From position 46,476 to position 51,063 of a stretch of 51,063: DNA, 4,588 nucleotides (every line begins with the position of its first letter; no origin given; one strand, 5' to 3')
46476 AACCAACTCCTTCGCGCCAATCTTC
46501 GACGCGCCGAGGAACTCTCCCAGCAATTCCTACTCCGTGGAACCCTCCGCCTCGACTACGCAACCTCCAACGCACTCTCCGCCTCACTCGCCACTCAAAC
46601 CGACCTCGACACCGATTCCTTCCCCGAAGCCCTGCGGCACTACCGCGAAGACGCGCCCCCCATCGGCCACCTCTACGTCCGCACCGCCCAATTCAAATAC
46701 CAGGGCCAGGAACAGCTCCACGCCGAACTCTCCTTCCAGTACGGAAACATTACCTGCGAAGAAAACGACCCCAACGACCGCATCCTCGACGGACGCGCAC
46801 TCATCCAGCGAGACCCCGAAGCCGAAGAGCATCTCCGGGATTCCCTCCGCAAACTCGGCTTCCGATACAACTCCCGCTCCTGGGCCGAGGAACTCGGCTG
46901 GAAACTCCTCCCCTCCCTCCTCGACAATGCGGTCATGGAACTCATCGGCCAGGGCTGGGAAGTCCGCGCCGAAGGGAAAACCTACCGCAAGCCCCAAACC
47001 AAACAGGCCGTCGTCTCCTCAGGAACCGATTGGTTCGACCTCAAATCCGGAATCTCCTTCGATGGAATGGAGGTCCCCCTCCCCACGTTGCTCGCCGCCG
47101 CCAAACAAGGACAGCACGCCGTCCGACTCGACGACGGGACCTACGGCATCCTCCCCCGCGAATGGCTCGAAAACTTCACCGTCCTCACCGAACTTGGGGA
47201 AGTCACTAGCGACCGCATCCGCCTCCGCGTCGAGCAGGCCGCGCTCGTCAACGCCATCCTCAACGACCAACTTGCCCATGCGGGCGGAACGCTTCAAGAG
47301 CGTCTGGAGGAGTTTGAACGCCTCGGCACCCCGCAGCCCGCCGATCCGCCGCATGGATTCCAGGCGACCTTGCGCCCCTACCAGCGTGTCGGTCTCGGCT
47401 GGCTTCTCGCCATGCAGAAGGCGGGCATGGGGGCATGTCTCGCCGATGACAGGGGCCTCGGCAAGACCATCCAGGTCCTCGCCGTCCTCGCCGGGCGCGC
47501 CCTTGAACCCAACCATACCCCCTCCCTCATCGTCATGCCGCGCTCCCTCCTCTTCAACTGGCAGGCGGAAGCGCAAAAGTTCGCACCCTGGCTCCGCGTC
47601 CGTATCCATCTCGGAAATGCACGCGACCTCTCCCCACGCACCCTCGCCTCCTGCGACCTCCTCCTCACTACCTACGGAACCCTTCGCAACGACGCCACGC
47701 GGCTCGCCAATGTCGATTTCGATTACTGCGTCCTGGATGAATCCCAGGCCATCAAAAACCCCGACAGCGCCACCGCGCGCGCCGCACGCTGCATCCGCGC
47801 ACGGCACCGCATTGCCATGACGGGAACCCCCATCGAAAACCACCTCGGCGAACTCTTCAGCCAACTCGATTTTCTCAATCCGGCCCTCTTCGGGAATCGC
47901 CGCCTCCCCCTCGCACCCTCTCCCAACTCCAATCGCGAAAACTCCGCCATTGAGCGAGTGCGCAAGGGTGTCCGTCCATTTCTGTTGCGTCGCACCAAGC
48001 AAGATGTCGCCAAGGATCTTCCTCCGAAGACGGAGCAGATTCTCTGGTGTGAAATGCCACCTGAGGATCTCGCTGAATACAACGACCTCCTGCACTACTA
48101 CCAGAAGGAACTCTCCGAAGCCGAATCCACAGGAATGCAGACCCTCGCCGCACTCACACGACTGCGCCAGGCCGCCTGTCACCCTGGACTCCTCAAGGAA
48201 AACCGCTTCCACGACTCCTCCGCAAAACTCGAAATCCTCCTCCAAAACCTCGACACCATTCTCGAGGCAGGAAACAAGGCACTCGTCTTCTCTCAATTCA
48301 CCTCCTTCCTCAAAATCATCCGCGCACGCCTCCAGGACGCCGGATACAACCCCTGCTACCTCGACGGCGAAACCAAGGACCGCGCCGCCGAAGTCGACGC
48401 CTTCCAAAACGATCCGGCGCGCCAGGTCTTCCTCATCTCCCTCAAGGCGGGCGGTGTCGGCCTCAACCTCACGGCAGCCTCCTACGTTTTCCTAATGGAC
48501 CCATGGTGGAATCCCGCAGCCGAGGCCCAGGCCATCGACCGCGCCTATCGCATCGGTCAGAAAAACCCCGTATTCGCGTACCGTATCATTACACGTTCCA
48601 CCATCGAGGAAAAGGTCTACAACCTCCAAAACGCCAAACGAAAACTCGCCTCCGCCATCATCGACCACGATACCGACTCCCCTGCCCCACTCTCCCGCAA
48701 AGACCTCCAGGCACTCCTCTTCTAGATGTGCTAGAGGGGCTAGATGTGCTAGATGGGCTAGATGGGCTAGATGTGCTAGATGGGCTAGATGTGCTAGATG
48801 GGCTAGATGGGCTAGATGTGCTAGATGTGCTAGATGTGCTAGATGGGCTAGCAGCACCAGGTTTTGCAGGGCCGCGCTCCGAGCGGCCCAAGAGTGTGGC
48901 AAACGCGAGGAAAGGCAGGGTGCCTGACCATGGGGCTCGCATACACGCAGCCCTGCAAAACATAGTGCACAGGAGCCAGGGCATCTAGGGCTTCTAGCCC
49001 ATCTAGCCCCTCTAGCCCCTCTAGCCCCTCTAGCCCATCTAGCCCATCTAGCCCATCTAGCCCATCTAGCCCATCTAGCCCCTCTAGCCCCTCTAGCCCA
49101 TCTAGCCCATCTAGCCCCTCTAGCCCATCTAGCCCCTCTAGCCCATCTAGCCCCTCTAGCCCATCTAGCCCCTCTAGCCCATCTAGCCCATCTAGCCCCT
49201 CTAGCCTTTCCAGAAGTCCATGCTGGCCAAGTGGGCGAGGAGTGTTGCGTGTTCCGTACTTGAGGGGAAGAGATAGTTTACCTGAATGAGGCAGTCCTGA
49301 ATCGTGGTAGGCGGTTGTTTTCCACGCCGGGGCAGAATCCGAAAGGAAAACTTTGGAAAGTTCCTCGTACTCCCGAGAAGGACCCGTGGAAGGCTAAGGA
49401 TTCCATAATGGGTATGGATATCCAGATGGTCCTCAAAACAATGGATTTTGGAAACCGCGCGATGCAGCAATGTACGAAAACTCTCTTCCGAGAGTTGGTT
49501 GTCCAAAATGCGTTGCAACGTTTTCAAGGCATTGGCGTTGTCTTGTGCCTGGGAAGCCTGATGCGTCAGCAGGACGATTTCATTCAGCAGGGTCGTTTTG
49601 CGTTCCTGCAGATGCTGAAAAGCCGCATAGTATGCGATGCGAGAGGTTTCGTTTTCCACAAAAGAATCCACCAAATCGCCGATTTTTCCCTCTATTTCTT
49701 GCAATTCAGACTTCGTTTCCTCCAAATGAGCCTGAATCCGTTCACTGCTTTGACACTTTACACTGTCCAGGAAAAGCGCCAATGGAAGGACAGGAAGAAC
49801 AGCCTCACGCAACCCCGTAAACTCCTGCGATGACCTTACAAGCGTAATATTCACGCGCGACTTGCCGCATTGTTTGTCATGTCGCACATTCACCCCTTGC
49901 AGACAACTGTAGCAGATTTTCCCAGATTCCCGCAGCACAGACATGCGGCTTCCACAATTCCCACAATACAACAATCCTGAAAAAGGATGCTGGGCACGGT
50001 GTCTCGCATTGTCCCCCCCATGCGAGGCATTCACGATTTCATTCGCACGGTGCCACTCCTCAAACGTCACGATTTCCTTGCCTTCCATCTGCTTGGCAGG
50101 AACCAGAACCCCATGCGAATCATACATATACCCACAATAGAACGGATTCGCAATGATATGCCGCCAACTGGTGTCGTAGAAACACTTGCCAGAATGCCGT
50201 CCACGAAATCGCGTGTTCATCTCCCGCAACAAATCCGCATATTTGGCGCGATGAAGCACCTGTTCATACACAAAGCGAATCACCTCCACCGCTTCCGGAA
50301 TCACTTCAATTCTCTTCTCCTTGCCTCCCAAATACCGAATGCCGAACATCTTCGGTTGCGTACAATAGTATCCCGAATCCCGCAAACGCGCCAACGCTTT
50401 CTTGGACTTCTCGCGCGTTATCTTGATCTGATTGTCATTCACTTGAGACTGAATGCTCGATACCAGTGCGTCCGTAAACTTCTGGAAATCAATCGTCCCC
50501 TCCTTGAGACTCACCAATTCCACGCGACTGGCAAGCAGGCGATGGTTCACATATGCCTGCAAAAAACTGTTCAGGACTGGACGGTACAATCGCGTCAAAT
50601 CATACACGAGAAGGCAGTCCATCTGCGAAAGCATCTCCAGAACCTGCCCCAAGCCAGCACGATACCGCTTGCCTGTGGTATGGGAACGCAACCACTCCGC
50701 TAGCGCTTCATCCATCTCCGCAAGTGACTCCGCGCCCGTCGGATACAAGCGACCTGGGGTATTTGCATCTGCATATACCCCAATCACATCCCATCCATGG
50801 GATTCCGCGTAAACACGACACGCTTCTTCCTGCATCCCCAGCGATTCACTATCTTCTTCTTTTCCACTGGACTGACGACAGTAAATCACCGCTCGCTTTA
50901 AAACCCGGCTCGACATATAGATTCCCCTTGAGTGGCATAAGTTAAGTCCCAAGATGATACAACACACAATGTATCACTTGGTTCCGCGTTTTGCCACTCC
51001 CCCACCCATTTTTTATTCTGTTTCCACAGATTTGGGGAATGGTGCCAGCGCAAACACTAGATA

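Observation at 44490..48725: Two-gene operon: Cas4-like 4-Cys PD-(D/E)XK nuclease plus SWIM-SNF2 helicase beside a mobile-element border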

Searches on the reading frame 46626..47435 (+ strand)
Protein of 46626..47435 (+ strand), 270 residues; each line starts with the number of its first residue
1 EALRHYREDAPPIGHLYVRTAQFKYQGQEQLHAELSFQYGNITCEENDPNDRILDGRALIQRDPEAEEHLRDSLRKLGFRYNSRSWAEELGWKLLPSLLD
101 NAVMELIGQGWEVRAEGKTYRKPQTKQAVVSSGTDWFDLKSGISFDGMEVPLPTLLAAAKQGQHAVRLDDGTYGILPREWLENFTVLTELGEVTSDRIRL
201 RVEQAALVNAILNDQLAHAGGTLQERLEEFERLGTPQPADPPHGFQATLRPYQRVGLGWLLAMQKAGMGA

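Call 64: find_related_loci(query=A3, collection=metagenome_contigs, flank=10000)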
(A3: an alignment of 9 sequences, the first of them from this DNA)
Query A3 (270 aa) in metagenome_contigs; peptide patterns used: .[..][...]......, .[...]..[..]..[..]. (x = any residue, [..] = any of these).
313 stretches matched a pattern; 23 encode a relative of the query (tblastn E <= 1e-3); 23 distinct loci.
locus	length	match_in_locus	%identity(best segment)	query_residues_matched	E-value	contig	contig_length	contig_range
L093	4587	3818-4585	60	12-268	2e-101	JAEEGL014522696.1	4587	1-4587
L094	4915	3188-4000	53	2-270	4e-96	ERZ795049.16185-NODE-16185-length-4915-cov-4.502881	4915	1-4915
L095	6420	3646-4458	53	2-270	1e-95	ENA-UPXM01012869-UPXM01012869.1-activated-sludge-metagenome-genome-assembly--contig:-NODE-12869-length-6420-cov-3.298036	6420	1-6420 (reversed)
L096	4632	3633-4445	53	2-270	2e-95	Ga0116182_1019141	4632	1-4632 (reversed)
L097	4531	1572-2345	55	12-270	6e-94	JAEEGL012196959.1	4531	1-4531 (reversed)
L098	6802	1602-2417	56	1-270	3e-92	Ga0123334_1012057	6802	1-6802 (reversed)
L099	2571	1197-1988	55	10-270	1e-92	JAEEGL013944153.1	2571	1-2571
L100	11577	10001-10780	55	12-270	8e-90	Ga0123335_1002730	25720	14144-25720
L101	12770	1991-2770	55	12-270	9e-90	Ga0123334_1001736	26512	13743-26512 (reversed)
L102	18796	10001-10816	51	2-270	8e-86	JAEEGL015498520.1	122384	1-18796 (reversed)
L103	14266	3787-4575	54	10-270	2e-83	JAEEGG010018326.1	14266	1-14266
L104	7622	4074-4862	54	10-270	2e-83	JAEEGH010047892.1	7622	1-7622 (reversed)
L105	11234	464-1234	52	15-269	1e-79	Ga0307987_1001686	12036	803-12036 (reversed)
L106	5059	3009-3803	51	8-269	7e-75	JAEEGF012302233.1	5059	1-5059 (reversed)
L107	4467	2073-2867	51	8-269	5e-75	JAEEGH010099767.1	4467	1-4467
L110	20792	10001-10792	47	12-269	6e-68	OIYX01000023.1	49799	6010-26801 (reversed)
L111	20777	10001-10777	46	14-269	1e-66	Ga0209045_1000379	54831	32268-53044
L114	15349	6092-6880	51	14-270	3e-76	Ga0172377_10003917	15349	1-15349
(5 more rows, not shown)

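Call 67: search_protein_families(library=pfam, proteins=[L102:6459-8855:+, L102:12791-15496:+, L110:7460-9124:+, L110:5420-7207:+, L110:12463-13899:-, L111:6497-8185:+, L111:3006-6488:+, L114:2869-4683:+, L114:8995-9978:-, L095:775-1962:+], max_evalue=0.001)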
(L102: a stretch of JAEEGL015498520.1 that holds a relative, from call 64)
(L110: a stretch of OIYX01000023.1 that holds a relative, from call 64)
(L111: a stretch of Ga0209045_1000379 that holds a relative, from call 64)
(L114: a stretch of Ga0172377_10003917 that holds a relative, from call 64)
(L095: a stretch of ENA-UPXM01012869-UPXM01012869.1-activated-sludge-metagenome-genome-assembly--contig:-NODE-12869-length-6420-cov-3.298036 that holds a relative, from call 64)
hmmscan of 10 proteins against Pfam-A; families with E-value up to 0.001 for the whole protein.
L102:6459-8855:+ (798 aa): 2 families
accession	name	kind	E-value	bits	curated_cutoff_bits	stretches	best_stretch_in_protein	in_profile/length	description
PF16126.11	DUF4838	-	2.3e-48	165.4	26.6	1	143-485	1-324/325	Domain of unknown function (DUF4838)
PF06452.16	CBM9_1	-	3.7e-05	24.1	23.4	1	663-797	46-183/185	Carbohydrate family 9 binding domain-like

L102:12791-15496:+ (901 aa): 5 families
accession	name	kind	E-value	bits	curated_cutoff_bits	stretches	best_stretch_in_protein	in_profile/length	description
PF02355.23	SecD_SecF_C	-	1.9e-73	246.4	20.5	2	712-888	12-188/189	Protein export membrane protein SecD/SecF, C-terminal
PF22599.2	SecDF_P1_head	-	3.4e-29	101.5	27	1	300-402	12-114/114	SecDF, P1 head subdomain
PF21760.3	SecD_1st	-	2e-13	50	27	1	202-259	3-58/60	Protein translocase subunit SecDF, P1 domain, N-terminal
PF07549.19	Sec_GG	-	2.5e-08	33.6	20.3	1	169-188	8-27/28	SecD/SecF GG Motif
PF03176.21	MMPL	-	4.8e-07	29.5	20.5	1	449-573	182-301/333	MMPL family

L110:7460-9124:+ (554 aa): 2 families
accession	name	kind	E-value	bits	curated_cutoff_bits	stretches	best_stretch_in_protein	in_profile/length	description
PF08903.17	DUF1846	-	5.2e-144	479.6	27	1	57-387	2-332/333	Domain of unknown function DUF1846, N-terminal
PF20921.3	DUF1846_C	-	6.9e-42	143.2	27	1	392-553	1-153/153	Domain of unknown function DUF1846, C-terminal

L110:5420-7207:+ (595 aa): 6 families
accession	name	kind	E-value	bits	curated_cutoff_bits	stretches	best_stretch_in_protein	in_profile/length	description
PF01613.24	Flavin_Reduct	-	2e-31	109.6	27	1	405-551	4-150/153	Flavin reductase like domain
PF19583.5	ODP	-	1.1e-17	65.1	27.2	1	32-216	3-194/194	ODP family beta lactamase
PF21349.2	RUBY_RBDX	-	4.3e-11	42.5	26.5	1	562-593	1-30/30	Rubrerythrin, rubredoxin-like domain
PF00753.33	Lactamase_B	-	4.1e-07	30.6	22.7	1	63-215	38-196/196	Metallo-beta-lactamase superfamily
PF12724.12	Flavodoxin_5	-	0.00011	22.9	27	1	244-320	1-71/145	Flavodoxin domain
PF00258.30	Flavodoxin_1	-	0.00016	22.3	25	1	245-331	1-92/143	Flavodoxin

L110:12463-13899:- (478 aa): 1 family
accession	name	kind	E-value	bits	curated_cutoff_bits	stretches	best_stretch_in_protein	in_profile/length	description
PF00521.26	DNA_topoisoIV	-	0.00041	19.8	31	1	1-124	306-420/432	DNA gyrase/topoisomerase IV, subunit A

L111:6497-8185:+ (562 aa): 0 families

L111:3006-6488:+ (1160 aa): 3 families
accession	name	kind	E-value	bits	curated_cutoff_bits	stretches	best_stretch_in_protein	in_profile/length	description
PF12708.12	Pect-lyase_RHGA_epim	-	3.7e-19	69.8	27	2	475-530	2-60/213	Rhamnogalacturonase A/epimerase, pectate lyase-like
PF13290.12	CHB_HEX_C_1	-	1.2e-07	32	22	1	1079-1125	1-48/67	Chitobiase/beta-hexosaminidase C-terminal domain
PF13229.12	Beta_helix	-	1.6e-06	28.2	25.9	0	354-431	11-89/158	Right handed beta helix region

L114:2869-4683:+ (604 aa): 3 families
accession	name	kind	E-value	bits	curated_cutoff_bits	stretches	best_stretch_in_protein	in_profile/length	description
PF02775.26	TPP_enzyme_C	-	1e-49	168.7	21.9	1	426-580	1-151/151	Thiamine pyrophosphate enzyme, C-terminal TPP binding domain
PF00205.28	TPP_enzyme_M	-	8.5e-47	158.7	30.4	1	234-369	1-137/137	Thiamine pyrophosphate enzyme, central domain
PF02776.23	TPP_enzyme_N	-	6.6e-36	123.1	26.8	1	47-160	3-118/119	Thiamine pyrophosphate enzyme, N-terminal TPP binding domain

L114:8995-9978:- (327 aa): 2 families
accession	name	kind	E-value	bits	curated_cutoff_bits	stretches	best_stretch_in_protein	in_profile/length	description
PF00356.27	LacI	-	4.9e-18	65.1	27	1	4-46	2-44/46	Bacterial regulatory proteins, lacI family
PF00532.27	Peripla_BP_1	-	0.00016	21.7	22.2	1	69-242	6-180/281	Periplasmic binding proteins and sugar binding domain of LacI family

L095:775-1962:+ (395 aa): 4 families
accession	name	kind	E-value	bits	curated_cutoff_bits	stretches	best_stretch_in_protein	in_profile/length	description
PF01546.33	Peptidase_M20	-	6.2e-27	95.3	24.6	1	76-372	1-204/206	Peptidase family M20/M25/M40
PF07687.19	M20_dimer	-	9.5e-20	71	21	1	172-277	1-101/107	Peptidase dimerisation domain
PF04389.22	Peptidase_M28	-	1.9e-05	24.9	21.3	1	68-152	7-78/193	Peptidase family M28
PF05343.19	Peptidase_M42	-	7.6e-05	22.3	23.2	0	106-162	132-187/292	M42 glutamyl aminopeptidase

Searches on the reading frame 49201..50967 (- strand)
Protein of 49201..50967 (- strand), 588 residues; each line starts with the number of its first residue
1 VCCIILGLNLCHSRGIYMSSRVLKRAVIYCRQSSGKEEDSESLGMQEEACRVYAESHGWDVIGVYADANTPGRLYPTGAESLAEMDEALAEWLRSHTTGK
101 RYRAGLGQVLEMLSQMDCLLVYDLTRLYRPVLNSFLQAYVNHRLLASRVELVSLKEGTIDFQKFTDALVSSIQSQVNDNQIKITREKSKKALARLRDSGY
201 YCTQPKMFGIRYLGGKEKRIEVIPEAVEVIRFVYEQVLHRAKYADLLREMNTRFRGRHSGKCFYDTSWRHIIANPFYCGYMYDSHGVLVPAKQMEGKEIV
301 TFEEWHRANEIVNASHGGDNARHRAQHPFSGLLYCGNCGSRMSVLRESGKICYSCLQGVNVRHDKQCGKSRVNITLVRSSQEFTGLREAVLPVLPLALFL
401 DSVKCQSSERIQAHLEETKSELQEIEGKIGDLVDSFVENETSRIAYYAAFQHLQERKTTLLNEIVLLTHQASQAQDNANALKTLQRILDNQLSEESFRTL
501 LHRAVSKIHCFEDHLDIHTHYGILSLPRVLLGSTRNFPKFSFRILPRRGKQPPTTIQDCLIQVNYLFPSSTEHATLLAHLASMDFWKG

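Call 3: search_protein_families(library=pfam, proteins=[window:49201-50967:-], max_evalue=0.01)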
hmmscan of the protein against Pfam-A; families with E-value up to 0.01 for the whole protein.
window:49201-50967:- (588 aa): 3 families
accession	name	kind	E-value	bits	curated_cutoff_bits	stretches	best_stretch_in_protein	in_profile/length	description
PF00239.26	Resolvase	-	4.7e-15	56.4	23.3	2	99-199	44-143/145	Resolvase, N terminal domain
PF07508.19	Recombinase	-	4.3e-08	33.8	21.1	1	224-312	1-99/102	Recombinase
PF13408.12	Zn_ribbon_recom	-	4.9e-06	27.2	25.3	1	328-372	1-44/58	Recombinase zinc beta ribbon domain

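Call 4: search_protein_families(library=padloc, proteins=[window:49201-50967:-], max_evalue=0.01)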
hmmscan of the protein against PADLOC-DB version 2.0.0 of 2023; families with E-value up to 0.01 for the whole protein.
window:49201-50967:- (588 aa): 0 families

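Call 5: search_protein_families(library=ncbifam, proteins=[window:49201-50967:-], max_evalue=0.01)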
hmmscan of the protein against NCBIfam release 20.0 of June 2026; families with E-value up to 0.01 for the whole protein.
window:49201-50967:- (588 aa): 4 families
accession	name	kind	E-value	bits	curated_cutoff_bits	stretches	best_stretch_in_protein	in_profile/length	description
NF041201.1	recomb_XisF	equivalog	2.3e-10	40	375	1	103-373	46-340/465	fdxN element excision recombinase XisF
NF049883.1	resolv_YneB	equivalog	7.4e-10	38.6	175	2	25-69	1-45/211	YneB family resolvase-like protein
NF047344.1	SCCmet_CcrA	equivalog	1.2e-09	37.8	700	1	100-342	48-275/442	cassette chromosome recombinase CcrA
NF047343.1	SCCmet_CcrB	equivalog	4e-07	29.1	900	1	114-280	74-235/542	cassette chromosome recombinase CcrB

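Call 52: find_related_loci(query=window:49201-50967:-, collection=viral_contigs, flank=6000)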
Query window:49201-50967:- (588 aa) in viral_contigs; peptide patterns used: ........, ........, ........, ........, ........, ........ (x = any residue, [..] = any of these).
2 stretches matched a pattern, but none encodes a relative of the query by tblastn (E <= 1e-3).

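Call 87: search_protein_families(library=phrogs, proteins=[window:49201-50967:-], max_evalue=0.00001)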
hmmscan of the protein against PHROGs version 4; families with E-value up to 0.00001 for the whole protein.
window:49201-50967:- (588 aa): 2 families
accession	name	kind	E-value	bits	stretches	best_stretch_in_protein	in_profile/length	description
phrog_95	-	integration and excision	9.2e-55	187.4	2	101-516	140-561/651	integrase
phrog_125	-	DNA, RNA and nucleotide metabolism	2.2e-09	38.3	1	21-208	17-163/254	DNA invertase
